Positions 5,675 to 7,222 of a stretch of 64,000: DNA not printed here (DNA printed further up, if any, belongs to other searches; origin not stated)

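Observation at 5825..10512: Redox cargo block: membrane-anchored NirK, FAD-linked oxidase, NDH-2 and DsbB inside the island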

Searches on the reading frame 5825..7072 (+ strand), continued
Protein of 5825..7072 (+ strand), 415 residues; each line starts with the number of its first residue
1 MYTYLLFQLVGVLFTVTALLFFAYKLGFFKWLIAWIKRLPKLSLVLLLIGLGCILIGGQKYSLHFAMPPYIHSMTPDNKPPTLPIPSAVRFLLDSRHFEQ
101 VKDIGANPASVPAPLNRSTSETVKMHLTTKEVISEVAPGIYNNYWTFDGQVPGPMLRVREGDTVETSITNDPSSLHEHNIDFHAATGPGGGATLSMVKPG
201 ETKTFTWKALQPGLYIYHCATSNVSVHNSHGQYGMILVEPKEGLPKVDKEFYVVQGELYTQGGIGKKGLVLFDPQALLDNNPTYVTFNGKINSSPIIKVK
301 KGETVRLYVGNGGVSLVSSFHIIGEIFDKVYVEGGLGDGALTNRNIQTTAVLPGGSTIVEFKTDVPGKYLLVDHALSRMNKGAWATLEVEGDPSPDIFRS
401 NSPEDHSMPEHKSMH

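Call 20: find_related_loci(query=window:5825-7072:+, collection=genome_contigs, flank=10000)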
Query window:5825-7072:+ (415 aa) in genome_contigs; peptide patterns used: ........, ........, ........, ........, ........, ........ (x = any residue, [..] = any of these).
599 stretches matched a pattern (row limit reached: there are more); 583 encode a relative of the query (tblastn E <= 1e-3); the best 80 are kept; 80 distinct loci.
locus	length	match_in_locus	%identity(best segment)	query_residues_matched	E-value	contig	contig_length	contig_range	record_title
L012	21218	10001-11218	69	1-403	0e+0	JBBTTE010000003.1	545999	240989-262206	MAG: Patescibacteria group bacterium isolate H32-bin050_1 H32_bin050_1_000000000003, whole genome shotgun sequence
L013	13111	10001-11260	64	1-415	3e-179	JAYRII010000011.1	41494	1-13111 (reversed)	MAG: Candidatus Saccharimonadia bacterium isolate SZ_szas25bin.4 k141_1150283, whole genome shotgun sequence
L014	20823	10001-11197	61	1-398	3e-161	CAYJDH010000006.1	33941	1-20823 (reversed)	MAG TPA_asm: uncultured Candidatus Saccharibacteria bacterium isolate ERP123247_co1_83 genome assembly, contig: NODE_764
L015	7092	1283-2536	56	1-413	6e-160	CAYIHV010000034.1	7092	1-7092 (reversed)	MAG TPA_asm: uncultured Candidatus Saccharibacteria bacterium isolate ERP119705_co22_57 genome assembly, contig: NODE_81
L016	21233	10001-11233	59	1-411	2e-158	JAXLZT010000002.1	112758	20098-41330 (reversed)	MAG: Candidatus Paceibacterota bacterium isolate STL-PAT9 C4.155.fa-2, whole genome shotgun sequence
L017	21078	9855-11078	58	1-408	3e-158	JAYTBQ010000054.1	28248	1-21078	MAG: Candidatus Paceibacterota bacterium isolate GFS_14379 GFS_14379_53, whole genome shotgun sequence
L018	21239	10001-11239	59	1-415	1e-155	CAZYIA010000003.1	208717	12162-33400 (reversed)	MAG TPA_asm: uncultured Candidatus Saccharibacteria bacterium isolate SRP263991_co5_231 genome assembly, contig: NODE_93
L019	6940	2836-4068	58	1-411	1e-155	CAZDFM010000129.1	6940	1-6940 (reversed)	MAG TPA_asm: uncultured Pseudobdellovibrionaceae bacterium isolate SRP329715_co2_126 genome assembly, contig: NODE_18871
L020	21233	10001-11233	57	1-411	1e-154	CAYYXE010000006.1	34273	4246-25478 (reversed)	MAG TPA_asm: uncultured Candidatus Saccharibacteria bacterium isolate SRP133034_co1_65 genome assembly, contig: NODE_117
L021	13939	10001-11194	61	1-398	1e-154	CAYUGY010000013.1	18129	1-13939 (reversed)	MAG TPA_asm: uncultured Candidatus Saccharibacteria bacterium isolate SRP286056_co1_691 genome assembly, contig: NODE_37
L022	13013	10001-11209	56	1-402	1e-151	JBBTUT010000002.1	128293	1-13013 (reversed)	MAG: Patescibacteria group bacterium isolate H41-bin067_1 H41_bin067_1_000000000002, whole genome shotgun sequence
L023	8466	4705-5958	56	1-414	1e-151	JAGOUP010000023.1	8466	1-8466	MAG: Candidatus Levyibacteriota bacterium isolate Gw_Eff_bin_508 Gw_Eff_23564_length_8466_cov_3.598153, whole genome sho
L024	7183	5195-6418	56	1-408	9e-152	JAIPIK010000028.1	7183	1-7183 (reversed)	MAG: Candidatus Gracilibacteria bacterium isolate Tobar13.5m-G72 Tobar13-5m-C11134, whole genome shotgun sequence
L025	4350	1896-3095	57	1-398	2e-154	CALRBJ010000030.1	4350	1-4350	MAG: Candidatus Nomurabacteria bacterium isolate Ike-100m-20 genome assembly, contig: Ike-100-c7486, whole genome shotgu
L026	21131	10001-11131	60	44-415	2e-148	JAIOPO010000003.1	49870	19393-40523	MAG: Candidatus Nomurabacteria bacterium isolate LakeFargette_0920_ALND_MAG_33_28 LacPavin_0920_ALND_scaffold_26836, who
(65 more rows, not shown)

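Call 66: predict_structure(alignment_id=A1)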
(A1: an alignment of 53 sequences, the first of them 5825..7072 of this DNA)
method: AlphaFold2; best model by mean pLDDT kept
length: 415 residues; sequences in the alignment: 53
mean_pLDDT: 74.9   pTM: 0.75
mean pLDDT of the five models: 74.9, 71.6, 70.4, 64.7, 64.3
residues with pLDDT >= 90: 88; 70-90: 191; 50-70: 84; < 50: 52
segments of 3 or more residues with pLDDT < 50: 1-3, 64-83, 222-229, 376-383, 405-415
pLDDT, mean of each block of 10 residues (from residue 1): 57 84 78 68 76 69 44 36 53 75 90 91 92 82 85 92 92 82 64 70 89 85 45 85 93 80 67 68 73 80 94 70 85 86 88 86 86 56 71 80 48 36
secondary structure, 60 per line:
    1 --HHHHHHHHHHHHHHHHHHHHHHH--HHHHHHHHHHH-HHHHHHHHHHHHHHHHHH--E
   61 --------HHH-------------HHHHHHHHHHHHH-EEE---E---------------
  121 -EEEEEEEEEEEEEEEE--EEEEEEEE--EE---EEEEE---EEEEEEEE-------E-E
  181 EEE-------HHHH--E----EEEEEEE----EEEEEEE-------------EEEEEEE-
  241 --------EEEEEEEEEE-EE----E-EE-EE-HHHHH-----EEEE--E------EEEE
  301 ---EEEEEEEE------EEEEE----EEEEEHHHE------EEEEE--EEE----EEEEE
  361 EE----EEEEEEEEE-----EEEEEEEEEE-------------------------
elements in order: H3-25 H28-38 H40-57 H85-97 E99-101 E122-137 E140-147 E155-159 E163-170 E180-183 H191-194 E202-208 E213-219 E233-239 E249-258 H274-278 E284-287 E297-300 E304-311 E318-322 E327-331 E342-346 E349-351 E356-362 E367-375 E381-390
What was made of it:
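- On Copper-containing nitrite reductase NirK (TIGR02376): Only a monomer model was made (call 66).
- The linker 64-83 is modelled with low confidence (call 66).
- Tried and rejected: No coordinates are returned, so the distance between the linker and the T1Cu could not be measured (call 66).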
